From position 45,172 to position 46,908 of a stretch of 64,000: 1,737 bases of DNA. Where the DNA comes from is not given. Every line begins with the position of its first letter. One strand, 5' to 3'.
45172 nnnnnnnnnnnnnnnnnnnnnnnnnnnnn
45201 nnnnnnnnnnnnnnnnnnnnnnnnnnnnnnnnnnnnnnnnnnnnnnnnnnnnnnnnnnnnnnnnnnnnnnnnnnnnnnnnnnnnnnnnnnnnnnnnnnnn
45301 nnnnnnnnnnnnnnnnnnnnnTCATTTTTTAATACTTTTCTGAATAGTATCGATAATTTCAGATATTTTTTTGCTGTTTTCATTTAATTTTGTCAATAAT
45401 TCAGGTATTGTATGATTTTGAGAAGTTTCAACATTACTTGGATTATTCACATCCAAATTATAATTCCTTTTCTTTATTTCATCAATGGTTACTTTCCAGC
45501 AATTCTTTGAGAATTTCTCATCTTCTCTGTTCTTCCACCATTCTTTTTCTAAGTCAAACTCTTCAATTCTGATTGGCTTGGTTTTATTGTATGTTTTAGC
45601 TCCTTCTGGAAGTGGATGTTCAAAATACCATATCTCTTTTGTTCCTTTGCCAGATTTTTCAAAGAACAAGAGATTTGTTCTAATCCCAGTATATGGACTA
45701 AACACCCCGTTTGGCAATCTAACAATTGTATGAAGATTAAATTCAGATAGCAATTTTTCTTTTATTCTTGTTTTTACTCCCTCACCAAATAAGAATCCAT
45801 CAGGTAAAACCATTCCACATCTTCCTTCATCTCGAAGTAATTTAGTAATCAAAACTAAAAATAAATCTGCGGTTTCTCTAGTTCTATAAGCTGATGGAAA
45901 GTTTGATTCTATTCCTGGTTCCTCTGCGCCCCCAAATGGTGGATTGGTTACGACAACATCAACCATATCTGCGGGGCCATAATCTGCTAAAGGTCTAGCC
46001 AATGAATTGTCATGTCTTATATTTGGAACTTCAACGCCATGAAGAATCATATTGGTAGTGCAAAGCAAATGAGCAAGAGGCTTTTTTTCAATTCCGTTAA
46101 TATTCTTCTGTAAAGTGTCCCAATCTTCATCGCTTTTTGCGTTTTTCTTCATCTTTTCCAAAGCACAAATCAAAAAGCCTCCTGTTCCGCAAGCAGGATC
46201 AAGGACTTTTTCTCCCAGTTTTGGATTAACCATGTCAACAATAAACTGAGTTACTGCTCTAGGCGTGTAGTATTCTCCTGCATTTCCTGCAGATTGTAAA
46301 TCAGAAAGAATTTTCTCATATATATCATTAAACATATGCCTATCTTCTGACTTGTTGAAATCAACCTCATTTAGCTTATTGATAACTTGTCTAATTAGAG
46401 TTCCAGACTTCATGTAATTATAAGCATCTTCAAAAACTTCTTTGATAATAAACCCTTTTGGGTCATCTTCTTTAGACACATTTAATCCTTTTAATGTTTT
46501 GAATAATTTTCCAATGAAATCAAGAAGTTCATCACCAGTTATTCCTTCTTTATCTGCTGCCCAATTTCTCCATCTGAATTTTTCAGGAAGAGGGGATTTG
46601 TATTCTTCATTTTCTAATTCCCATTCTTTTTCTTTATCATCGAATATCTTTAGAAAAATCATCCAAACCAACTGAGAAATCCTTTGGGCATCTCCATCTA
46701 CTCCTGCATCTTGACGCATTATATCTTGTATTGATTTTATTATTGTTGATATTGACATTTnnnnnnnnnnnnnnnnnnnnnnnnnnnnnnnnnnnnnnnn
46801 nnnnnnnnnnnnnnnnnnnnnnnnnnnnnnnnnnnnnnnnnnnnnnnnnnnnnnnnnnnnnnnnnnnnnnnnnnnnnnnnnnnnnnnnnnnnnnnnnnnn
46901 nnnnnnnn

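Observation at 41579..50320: Low-GC block (wHTH protein, SNase-like fragment, lipoprotein, ClpP-like protease, hsdSMR, Cas4-like) bounded by GC-box promoter elements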

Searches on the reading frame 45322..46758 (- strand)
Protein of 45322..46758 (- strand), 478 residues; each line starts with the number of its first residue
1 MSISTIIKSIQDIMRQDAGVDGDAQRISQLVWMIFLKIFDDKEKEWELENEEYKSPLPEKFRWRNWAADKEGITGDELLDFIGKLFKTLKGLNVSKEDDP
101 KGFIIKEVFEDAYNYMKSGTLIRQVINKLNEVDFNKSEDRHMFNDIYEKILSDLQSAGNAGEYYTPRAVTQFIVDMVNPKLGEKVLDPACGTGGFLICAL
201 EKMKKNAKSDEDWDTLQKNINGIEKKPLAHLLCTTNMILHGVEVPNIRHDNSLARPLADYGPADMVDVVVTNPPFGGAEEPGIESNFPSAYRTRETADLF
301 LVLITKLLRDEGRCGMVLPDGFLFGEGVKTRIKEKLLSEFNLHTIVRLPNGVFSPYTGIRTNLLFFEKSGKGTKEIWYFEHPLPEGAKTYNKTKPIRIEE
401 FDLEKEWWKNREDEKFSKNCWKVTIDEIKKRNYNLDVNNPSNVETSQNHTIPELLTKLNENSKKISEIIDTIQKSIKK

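Call 7: search_protein_families(library=pfam, proteins=[window:45322-46758:-], max_evalue=0.01)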
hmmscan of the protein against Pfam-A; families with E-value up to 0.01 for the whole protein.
window:45322-46758:- (478 aa): 6 families
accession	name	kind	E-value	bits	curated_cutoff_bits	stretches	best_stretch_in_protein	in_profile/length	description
PF02384.22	N6_Mtase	-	2e-75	254.5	20.4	1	139-446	2-308/311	N-6 DNA Methylase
PF12161.14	HsdM_N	-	5.2e-15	56.7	24.5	1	6-129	4-135/135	HsdM N-terminal domain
PF07669.17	Eco57I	-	9.5e-11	42.5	25.3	1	233-353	54-171/171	Eco57I restriction-modification methylase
PF01170.24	UPF0020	-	3.8e-06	27.2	22.3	1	173-277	20-133/197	RMKL-like, methyltransferase domain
PF20473.4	MmeI_Mtase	-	0.0003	20.5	27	1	184-206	22-44/259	MmeI, DNA-methyltransferase domain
PF05175.20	MTS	-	0.0047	17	23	0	170-276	20-109/170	Methyltransferase small domain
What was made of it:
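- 45322..46758 (-): hsdM, N6-adenine DNA methyltransferase subunit. Pfam N6_Mtase 254.5 bits plus HsdM_N (call 7).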

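Call 8: search_protein_families(library=padloc, proteins=[window:45322-46758:-], max_evalue=0.01)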
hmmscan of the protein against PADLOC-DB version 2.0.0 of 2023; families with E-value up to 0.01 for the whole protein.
window:45322-46758:- (478 aa): 64 families (the best 25 are shown)
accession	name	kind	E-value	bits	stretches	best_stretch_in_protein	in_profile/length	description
PDLC03025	MTase_I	-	1.5e-211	702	1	1-473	1-478/569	Type I methyltransferase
PDLC03021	MTase_I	-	1.8e-181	602.3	1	1-477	1-490/491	Type I methyltransferase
PDLC03026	MTase_I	-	7.8e-75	250.8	1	12-474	15-472/487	Type I methyltransferase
PDLC04134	mad2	-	2.3e-64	216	1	5-410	143-486/492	mads_2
PDLC03036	MTase_I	-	9.7e-59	197.3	2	118-453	169-506/635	Type I methyltransferase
PDLC03022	MTase_I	-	1e-31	108.1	1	120-448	143-479/857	Type I methyltransferase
PDLC03031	MTase_I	-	3.4e-29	99.6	1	121-368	141-403/834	Type I methyltransferase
PDLC03318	MTase_II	-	9e-28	95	2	14-207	214-390/723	Type II methyltransferase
PDLC03027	MTase_I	-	9.4e-26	88.5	1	94-456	84-450/810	Type I methyltransferase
PDLC03033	MTase_I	-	2.8e-24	84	2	104-275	141-312/541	Type I methyltransferase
PDLC03035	MTase_I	-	1.8e-23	81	1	112-371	126-390/653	Type I methyltransferase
PDLC03218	MTase_II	-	3.4e-23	80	1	159-368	263-481/532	Type II methyltransferase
PDLC03018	MTase_I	-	3.1e-22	76.8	2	106-210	254-356/749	Type I methyltransferase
PDLC03029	MTase_I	-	1.2e-21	74.9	1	109-361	122-396/661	Type I methyltransferase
PDLC03240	MTase_II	-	9.9e-19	65.5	1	141-373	162-387/511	Type II methyltransferase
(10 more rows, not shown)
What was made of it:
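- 45322..46758 (-): PADLOC MTase_I 702 bits (call 8).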

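Call 46: search_protein_families(library=ncbifam, proteins=[window:45322-46758:-], max_evalue=0.01)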
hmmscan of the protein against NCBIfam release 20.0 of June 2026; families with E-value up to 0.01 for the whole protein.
window:45322-46758:- (478 aa): 10 families
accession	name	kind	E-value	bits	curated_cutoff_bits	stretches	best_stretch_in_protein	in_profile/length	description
NF047738.1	antiphage_MADS2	equivalog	4.2e-32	111.2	720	1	11-371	185-569/654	methylation-associated defense system DNA methyltransferase MAD2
TIGR00497.1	hsdM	equivalog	1e-22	80.5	242.75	1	124-449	162-494/515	type I restriction-modification system subunit M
TIGR02987.1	met_A_Alw26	exception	1.1e-10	40.9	353.5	1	160-276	3-123/523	Alw26I/Eco31I/Esp3I family type II restriction adenine-specific DNA-methyltransferase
NF033455.1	BREX_6_MTaseX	exception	7.5e-09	33.7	900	2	265-356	554-646/1319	BREX-6 system adenine-specific DNA-methyltransferase PglX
NF033452.1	BREX_1_MTaseX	exception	5.1e-07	27.9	500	1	267-386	509-634/1210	BREX-1 system adenine-specific DNA-methyltransferase PglX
TIGR01177.1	TIGR01177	hypoth_equivalog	8e-05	22.1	316.55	1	171-199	172-200/330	TIGR01177 family methyltransferase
TIGR03534.1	RF_mod_PrmC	equivalog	0.00021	20.8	199.1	1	166-275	69-166/253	peptide chain release factor N(5)-glutamine methyltransferase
NF040721.1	Trm14_Arch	equivalog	0.001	18.3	280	0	173-276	183-300/370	tRNA (guanine(6)-N2)-methyltransferase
NF033451.1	BREX_2_MTaseX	equivalog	0.0013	16.5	400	1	143-230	180-279/1185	BREX-2 system adenine-specific DNA-methyltransferase PglX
NF033454.1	BREX_5_MTaseX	exception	0.0023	15.5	900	0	184-214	304-334/1404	BREX-5 system adenine-specific DNA-methyltransferase PglX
